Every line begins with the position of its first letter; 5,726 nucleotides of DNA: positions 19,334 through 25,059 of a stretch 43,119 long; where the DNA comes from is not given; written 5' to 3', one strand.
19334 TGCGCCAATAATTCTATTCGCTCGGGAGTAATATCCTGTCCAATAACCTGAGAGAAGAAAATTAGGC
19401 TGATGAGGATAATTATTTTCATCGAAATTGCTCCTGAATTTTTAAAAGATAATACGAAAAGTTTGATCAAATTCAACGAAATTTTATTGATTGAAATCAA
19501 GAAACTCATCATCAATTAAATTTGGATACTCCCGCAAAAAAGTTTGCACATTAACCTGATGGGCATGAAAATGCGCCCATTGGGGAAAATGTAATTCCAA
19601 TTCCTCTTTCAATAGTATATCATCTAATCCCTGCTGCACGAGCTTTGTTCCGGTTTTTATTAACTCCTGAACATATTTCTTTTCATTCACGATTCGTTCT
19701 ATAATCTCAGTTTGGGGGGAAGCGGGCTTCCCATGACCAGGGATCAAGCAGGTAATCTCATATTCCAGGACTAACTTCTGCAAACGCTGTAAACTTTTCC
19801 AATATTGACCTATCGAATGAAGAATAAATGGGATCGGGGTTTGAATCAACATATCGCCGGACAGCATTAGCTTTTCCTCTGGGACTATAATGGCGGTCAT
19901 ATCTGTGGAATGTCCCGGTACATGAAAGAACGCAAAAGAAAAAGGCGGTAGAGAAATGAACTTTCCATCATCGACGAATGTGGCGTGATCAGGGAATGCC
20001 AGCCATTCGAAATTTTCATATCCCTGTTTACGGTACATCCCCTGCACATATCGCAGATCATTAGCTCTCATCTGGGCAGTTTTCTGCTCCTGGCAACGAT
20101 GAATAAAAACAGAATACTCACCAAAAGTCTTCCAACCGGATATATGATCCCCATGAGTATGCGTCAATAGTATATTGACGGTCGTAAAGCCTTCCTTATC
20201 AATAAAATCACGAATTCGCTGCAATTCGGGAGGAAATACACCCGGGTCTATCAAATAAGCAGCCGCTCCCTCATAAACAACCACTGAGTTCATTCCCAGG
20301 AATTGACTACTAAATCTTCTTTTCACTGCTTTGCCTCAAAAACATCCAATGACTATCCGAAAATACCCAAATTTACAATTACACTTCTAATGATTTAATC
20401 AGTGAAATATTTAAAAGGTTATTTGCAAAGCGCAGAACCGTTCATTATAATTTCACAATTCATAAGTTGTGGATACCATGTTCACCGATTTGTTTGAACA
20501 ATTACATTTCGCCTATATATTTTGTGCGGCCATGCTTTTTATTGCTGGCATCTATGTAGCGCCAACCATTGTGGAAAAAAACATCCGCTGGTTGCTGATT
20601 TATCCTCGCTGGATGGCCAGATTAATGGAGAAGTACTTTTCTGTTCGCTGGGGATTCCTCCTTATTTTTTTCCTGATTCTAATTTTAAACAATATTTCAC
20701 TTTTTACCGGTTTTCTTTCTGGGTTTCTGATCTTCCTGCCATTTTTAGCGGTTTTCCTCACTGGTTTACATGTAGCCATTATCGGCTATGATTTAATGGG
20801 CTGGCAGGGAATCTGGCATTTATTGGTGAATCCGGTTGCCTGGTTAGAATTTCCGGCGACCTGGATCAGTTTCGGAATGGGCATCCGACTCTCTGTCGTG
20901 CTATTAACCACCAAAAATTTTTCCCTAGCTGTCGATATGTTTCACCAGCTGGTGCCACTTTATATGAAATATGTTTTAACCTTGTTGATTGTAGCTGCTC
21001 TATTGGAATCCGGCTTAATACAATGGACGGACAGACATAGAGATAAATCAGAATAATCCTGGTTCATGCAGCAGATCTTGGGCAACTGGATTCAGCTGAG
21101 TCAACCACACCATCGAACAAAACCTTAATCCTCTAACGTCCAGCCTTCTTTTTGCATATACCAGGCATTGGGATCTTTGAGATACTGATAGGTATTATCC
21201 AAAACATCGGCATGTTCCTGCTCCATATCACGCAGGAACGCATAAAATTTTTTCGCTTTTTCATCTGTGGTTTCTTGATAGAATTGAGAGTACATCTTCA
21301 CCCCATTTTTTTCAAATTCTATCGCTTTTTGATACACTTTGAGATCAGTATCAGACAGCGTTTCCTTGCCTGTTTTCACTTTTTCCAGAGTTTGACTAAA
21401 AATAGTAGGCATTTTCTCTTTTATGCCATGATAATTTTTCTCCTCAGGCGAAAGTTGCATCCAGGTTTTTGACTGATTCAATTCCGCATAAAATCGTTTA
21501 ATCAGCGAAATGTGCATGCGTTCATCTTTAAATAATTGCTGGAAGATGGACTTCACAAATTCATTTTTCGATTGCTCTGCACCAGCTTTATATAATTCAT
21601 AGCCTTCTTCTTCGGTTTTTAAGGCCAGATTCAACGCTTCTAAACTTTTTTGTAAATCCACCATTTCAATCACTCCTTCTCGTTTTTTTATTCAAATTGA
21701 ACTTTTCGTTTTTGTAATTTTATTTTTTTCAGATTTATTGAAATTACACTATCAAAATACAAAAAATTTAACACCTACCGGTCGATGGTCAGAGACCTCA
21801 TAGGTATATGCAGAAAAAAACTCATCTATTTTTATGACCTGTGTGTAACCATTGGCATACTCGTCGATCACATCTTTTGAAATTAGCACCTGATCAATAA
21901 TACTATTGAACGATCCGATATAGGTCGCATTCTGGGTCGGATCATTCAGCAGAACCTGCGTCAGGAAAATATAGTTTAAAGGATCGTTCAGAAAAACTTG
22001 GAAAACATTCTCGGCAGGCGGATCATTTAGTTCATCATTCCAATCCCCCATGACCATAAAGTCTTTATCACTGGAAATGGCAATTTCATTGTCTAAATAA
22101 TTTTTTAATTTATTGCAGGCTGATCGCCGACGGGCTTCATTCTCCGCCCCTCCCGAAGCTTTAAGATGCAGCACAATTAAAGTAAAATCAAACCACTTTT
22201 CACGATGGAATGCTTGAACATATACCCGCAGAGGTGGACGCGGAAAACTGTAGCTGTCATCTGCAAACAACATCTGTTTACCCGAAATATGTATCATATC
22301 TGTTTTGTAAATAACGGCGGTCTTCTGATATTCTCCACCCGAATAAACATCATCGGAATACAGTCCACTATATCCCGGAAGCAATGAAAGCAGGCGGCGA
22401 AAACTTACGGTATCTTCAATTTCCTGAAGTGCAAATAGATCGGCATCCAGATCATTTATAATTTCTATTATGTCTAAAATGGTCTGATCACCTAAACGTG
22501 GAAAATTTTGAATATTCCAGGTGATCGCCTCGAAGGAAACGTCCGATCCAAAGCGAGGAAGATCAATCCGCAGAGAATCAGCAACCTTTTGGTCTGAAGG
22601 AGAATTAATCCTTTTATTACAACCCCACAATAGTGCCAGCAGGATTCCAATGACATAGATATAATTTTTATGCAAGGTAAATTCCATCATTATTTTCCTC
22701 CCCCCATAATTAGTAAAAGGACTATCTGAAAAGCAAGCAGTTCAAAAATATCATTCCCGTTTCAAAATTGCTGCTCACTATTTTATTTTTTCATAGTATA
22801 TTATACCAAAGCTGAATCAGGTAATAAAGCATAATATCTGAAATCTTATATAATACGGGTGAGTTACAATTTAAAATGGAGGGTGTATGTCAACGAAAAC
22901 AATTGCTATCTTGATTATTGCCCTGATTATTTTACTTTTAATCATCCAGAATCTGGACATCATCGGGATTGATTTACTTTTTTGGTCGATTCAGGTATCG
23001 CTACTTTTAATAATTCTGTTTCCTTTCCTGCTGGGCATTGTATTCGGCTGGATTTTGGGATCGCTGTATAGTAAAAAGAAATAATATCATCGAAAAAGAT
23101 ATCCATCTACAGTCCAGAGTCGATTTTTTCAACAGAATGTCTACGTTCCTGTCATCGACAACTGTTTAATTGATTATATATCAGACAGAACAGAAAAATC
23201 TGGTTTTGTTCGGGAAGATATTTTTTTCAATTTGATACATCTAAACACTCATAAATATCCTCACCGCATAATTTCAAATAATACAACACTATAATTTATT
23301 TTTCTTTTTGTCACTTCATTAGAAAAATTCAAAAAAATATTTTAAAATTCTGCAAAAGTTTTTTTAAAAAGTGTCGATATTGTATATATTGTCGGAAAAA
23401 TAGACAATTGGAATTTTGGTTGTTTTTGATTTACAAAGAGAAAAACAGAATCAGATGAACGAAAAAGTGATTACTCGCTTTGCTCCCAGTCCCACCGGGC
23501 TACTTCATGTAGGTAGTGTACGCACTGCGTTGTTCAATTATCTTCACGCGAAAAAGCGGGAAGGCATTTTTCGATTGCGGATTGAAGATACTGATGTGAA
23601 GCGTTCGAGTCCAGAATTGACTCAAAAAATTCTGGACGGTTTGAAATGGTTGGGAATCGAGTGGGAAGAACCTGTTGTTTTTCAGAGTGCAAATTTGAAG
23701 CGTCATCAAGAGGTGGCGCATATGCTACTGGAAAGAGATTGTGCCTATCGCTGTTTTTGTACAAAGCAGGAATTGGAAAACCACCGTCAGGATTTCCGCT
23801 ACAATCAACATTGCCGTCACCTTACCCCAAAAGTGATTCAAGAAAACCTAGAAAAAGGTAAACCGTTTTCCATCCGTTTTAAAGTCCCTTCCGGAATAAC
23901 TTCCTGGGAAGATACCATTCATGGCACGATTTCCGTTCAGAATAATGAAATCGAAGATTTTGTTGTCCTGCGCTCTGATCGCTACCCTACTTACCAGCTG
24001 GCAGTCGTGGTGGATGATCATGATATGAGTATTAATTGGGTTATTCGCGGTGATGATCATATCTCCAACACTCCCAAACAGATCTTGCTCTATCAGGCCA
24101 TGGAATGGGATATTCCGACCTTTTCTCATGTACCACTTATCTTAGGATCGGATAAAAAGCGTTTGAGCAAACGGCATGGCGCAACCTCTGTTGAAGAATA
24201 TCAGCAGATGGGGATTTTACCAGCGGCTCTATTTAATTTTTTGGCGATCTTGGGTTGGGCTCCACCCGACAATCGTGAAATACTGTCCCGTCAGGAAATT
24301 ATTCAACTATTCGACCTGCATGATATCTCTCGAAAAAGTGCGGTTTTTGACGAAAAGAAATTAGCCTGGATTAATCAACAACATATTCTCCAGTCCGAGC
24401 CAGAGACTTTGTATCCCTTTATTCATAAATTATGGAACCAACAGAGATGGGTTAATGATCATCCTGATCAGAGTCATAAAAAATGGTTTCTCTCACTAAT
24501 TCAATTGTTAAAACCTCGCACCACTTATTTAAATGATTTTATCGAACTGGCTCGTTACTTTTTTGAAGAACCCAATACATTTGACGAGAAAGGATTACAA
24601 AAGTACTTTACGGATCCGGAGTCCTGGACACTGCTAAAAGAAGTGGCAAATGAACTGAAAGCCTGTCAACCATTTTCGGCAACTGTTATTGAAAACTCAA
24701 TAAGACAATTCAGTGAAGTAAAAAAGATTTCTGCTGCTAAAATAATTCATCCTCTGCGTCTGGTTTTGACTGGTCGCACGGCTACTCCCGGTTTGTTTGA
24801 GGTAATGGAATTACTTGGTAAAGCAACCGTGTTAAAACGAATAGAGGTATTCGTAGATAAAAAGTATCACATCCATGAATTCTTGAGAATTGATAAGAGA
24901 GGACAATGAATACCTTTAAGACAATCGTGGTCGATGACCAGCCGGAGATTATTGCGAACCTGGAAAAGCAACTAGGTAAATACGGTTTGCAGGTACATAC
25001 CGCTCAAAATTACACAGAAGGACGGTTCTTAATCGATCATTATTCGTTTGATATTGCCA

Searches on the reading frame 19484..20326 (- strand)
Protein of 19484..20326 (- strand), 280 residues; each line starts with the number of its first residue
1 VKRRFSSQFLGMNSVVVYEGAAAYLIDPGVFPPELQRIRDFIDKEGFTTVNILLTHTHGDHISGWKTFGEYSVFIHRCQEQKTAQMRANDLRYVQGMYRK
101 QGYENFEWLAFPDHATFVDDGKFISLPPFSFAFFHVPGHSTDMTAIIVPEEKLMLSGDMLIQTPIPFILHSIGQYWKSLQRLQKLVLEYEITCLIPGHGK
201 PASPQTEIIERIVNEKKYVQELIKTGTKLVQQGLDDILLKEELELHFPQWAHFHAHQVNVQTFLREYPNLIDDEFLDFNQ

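Call 20: search_protein_families(library=pfam, proteins=[window:19484-20326:-], max_evalue=0.001)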
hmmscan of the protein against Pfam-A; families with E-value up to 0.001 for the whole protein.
window:19484-20326:- (280 aa): 1 family
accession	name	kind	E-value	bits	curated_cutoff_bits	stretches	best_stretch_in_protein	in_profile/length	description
PF00753.33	Lactamase_B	-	6.5e-16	59.3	22.7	1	13-198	7-196/196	Metallo-beta-lactamase superfamily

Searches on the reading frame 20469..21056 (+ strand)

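Call 20: search_protein_families(library=pfam, proteins=[window:20469-21056:+], max_evalue=0.001)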
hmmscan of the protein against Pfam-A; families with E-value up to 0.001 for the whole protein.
window:20469-21056:+ (195 aa): 1 family
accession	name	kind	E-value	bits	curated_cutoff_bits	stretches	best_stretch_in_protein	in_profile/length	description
PF01944.22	SpoIIM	-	3e-06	27.7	26.9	1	22-181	3-159/163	Stage II sporulation protein M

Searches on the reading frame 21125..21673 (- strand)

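Call 20: search_protein_families(library=pfam, proteins=[window:21125-21673:-], max_evalue=0.001)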
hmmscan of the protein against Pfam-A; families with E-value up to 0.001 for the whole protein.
window:21125-21673:- (182 aa): 4 families
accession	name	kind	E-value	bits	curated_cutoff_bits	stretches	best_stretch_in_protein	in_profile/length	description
PF02915.23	Rubrerythrin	-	5.1e-13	50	22.8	1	12-160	1-135/137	Rubrerythrin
PF13668.12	Ferritin_2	-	1.8e-06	28.6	24.7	1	11-161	3-135/138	Ferritin-like domain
PF09537.16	DUF2383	-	9.9e-05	22.9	30.8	0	11-68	3-60/111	Domain of unknown function (DUF2383)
PF22277.2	EncFtn-like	-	0.00026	21.2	27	0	114-156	19-61/85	EncFtn-like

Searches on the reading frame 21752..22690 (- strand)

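Call 20: search_protein_families(library=pfam, proteins=[window:21752-22690:-], max_evalue=0.001)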
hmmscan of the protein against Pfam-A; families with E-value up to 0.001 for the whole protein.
window:21752-22690:- (312 aa): 3 families
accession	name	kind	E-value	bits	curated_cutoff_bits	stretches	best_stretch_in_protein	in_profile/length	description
PF03372.29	Exo_endo_phos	-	7.7e-13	49.1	24.5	1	56-302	1-225/225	Endonuclease/Exonuclease/phosphatase family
PF19580.5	Exo_endo_phos_3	-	1.2e-09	38.1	27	1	125-294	101-272/311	Endonuclease/Exonuclease/phosphatase family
PF22669.2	Exo_endo_phos2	-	3.2e-05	24.1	27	0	168-247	128-206/288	Endonuclease/Exonuclease/phosphatase family 2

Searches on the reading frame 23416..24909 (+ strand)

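Call 20: search_protein_families(library=pfam, proteins=[window:23416-24909:+], max_evalue=0.001)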
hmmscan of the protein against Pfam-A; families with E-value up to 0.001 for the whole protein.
window:23416-24909:+ (497 aa): 2 families
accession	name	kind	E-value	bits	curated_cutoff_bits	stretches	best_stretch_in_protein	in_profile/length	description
PF00749.27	tRNA-synt_1c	-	2.9e-96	322.5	23.4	1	17-318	1-314/314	tRNA synthetases class I (E and Q), catalytic domain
PF19269.4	Anticodon_2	-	5.8e-33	114.7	23.6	1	345-478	9-139/141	Anticodon binding domain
